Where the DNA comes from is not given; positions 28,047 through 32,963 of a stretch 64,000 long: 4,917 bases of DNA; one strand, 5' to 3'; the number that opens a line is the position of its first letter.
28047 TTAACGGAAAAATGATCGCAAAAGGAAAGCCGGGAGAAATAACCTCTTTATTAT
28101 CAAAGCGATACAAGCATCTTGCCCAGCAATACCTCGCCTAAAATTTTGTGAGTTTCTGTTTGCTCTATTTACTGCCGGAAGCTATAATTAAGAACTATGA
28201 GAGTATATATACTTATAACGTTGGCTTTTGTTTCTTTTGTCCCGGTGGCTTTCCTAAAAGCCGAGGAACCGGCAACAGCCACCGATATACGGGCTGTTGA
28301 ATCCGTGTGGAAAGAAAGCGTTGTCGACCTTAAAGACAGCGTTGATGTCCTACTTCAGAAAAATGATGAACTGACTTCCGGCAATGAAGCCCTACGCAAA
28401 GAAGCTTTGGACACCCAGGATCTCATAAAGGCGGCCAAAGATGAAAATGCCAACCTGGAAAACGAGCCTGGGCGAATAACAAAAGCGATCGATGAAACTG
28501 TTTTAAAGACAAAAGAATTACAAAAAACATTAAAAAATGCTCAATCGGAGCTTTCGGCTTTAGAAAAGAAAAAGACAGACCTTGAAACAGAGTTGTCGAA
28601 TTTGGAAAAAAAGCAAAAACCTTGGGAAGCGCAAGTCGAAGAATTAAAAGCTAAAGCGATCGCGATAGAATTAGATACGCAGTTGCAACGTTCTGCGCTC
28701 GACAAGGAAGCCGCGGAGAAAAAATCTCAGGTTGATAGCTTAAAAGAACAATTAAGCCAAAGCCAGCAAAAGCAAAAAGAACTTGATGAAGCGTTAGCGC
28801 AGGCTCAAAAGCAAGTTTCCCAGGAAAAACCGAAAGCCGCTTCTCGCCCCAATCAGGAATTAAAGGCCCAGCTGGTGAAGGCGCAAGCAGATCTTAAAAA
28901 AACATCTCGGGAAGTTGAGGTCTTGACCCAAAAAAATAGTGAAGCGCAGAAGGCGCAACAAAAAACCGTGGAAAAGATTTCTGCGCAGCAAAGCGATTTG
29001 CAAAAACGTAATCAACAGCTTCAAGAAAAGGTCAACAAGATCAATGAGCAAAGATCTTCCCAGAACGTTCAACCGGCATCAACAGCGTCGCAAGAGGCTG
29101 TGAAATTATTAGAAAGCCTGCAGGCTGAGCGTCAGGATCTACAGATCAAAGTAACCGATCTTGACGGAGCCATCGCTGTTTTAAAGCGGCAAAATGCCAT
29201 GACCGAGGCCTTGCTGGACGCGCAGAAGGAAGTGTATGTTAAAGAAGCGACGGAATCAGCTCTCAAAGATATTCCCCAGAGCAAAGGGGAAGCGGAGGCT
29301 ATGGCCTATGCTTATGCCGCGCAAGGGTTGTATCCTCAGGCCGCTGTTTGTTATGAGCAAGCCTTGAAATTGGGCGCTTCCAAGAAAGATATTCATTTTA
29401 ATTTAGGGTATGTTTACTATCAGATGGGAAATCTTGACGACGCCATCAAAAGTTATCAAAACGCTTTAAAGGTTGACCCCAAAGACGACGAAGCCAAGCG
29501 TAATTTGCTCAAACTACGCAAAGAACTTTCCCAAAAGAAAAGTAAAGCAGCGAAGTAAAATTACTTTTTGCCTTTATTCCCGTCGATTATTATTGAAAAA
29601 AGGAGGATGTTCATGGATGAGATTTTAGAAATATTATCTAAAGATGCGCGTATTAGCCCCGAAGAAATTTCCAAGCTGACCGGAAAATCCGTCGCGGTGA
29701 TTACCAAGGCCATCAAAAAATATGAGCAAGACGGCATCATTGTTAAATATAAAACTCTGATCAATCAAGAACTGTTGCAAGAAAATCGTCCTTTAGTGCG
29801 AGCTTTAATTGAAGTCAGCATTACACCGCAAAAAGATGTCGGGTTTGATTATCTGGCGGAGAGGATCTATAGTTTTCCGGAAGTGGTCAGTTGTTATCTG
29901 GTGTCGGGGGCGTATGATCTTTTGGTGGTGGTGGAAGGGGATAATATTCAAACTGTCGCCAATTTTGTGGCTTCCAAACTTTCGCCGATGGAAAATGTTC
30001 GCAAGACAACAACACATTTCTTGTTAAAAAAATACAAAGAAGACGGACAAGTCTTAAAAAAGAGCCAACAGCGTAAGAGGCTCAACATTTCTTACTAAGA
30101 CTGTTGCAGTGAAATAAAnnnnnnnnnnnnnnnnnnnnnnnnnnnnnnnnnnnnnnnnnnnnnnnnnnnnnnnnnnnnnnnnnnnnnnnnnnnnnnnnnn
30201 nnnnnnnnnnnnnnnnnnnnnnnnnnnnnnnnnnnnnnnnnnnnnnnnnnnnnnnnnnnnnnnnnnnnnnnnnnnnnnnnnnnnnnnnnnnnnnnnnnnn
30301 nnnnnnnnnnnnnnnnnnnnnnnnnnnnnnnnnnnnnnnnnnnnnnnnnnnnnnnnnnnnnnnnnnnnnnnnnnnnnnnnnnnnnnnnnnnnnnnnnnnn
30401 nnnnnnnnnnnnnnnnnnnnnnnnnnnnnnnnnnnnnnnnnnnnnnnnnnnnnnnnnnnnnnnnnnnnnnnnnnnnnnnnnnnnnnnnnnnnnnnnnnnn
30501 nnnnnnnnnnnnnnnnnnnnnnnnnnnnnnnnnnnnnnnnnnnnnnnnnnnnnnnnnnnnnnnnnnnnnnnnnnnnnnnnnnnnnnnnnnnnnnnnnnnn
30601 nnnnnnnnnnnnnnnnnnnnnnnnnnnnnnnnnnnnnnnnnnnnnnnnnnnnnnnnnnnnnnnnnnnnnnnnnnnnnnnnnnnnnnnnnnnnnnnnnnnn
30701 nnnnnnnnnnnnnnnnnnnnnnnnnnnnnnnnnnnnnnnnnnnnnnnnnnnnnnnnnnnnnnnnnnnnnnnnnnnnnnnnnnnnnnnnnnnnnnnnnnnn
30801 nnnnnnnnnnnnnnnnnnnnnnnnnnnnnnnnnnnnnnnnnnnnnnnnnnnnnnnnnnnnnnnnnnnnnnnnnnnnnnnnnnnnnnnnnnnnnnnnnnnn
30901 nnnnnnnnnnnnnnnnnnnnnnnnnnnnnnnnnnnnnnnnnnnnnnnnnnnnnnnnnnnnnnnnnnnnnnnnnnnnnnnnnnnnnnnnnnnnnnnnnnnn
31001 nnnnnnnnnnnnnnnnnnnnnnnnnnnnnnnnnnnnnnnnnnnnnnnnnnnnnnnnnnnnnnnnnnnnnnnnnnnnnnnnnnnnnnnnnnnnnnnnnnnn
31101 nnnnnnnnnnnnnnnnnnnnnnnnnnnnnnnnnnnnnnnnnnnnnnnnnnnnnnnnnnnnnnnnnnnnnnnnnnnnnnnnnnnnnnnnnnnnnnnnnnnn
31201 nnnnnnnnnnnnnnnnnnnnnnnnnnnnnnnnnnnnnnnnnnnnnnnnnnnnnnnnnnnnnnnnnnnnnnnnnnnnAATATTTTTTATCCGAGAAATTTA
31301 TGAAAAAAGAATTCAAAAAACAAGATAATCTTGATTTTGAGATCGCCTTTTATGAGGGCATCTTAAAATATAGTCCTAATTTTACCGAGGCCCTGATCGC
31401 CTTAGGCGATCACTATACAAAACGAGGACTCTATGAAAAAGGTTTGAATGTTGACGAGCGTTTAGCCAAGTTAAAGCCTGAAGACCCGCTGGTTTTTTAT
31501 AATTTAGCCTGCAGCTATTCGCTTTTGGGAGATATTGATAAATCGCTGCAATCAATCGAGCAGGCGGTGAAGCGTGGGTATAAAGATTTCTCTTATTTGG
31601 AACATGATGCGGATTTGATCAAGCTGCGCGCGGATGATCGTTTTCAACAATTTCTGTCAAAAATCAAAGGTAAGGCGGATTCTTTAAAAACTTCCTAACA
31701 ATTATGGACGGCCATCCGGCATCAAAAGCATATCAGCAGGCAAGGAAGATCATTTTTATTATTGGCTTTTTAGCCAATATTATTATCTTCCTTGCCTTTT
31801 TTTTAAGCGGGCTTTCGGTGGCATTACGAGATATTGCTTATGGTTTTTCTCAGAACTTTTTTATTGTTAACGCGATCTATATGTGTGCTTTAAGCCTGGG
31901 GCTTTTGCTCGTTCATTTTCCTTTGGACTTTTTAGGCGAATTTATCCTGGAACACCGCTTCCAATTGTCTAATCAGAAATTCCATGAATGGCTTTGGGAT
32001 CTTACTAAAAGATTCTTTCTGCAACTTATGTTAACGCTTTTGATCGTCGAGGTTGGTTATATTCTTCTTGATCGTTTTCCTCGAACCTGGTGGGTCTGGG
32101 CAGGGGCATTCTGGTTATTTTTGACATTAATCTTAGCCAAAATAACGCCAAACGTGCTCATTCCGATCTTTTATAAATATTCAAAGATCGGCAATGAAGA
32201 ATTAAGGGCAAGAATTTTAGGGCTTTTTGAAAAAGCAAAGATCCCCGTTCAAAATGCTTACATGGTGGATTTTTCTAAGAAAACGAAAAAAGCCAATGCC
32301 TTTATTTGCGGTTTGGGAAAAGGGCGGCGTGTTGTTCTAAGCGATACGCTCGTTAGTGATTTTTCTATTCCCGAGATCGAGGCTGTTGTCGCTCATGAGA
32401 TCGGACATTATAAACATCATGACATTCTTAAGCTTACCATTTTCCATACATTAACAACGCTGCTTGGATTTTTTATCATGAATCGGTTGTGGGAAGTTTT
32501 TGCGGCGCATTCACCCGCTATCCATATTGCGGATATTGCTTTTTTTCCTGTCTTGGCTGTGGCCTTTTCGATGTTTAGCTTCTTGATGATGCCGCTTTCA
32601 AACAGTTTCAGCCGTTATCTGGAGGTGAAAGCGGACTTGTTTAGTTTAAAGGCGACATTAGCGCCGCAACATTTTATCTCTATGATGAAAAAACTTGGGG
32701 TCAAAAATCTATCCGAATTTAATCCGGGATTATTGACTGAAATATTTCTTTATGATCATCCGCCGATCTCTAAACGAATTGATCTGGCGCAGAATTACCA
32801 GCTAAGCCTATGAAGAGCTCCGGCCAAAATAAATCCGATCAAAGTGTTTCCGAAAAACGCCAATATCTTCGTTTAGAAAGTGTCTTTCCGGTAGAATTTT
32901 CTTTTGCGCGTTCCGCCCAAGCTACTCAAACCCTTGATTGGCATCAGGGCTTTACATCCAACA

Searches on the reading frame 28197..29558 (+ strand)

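Call 17: search_protein_families(library=pfam, proteins=[window:28197-29558:+], max_evalue=0.01)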
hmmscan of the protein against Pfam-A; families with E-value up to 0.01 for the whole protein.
window:28197-29558:+ (453 aa): 14 families
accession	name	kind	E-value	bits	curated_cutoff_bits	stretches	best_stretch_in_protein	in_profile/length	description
PF13414.12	TPR_11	-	4.5e-15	55.5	26.8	2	371-411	2-42/42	TPR repeat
PF00515.34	TPR_1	-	6.8e-15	54.6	27.8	2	399-430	3-34/34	Tetratricopeptide repeat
PF07719.23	TPR_2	-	7.8e-14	51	27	1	399-430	3-34/34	Tetratricopeptide repeat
PF13432.12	TPR_16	-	9.4e-14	52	32.7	2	368-430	2-64/65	Tetratricopeptide repeat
PF13181.12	TPR_8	-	9.3e-09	35.2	25.7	1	399-430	3-34/34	Tetratricopeptide repeat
PF13424.12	TPR_12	-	1.4e-08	35.2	30.1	2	368-427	8-75/77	Tetratricopeptide repeat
PF13176.12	TPR_7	-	2.3e-08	33.9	27.9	1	401-431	3-35/36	Tetratricopeptide repeat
PF13428.12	TPR_14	-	5.7e-08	33.1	23.5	1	400-439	4-43/44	Tetratricopeptide repeat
PF14559.12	TPR_19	-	1.6e-06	28.8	25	1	374-434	2-62/68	Tetratricopeptide repeat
PF13371.12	TPR_9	-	9.3e-05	22.8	35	1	372-434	4-66/73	Tetratricopeptide repeat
PF23558.1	TPR_P4H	-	0.00044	20.8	27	1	394-441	39-86/91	Prolyl 4-hydroxylase peptide-substrate-binding domain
PF13374.12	TPR_10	-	0.00048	20.5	27.5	0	402-425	7-30/42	Tetratricopeptide repeat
PF13174.12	TPR_6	-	0.0047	17.9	26.3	1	401-429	4-32/33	Tetratricopeptide repeat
PF13431.12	TPR_17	-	0.0095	16.6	24.4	1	385-417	1-33/34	Tetratricopeptide repeat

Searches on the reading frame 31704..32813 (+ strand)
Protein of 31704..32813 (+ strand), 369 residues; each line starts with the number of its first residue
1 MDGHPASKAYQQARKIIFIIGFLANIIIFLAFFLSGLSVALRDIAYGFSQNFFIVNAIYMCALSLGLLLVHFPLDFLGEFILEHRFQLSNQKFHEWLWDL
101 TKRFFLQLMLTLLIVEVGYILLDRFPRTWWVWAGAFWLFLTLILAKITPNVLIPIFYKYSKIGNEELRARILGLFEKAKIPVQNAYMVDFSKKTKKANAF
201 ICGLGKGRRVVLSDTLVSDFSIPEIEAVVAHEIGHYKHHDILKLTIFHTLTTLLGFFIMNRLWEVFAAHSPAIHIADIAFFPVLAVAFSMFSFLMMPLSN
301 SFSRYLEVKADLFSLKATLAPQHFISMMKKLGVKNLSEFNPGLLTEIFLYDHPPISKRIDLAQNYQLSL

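Call 17: search_protein_families(library=pfam, proteins=[window:31704-32813:+], max_evalue=0.01)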
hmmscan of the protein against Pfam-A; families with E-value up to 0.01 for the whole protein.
window:31704-32813:+ (369 aa): 4 families
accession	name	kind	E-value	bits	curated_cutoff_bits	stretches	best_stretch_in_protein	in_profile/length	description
PF01435.24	Peptidase_M48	-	9.5e-30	104.2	20.3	1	164-362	4-182/186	Peptidase family M48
PF16491.10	Peptidase_M48_N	-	4e-19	69.6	27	1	6-158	26-179/179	CAAX prenyl protease N-terminal, five membrane helices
PF05569.17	Peptidase_M56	-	0.00029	20.6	31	1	165-257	133-224/296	BlaR1 peptidase M56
PF10263.15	SprT-like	-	0.0097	16.2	25.6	0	184-236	19-72/108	SprT-like family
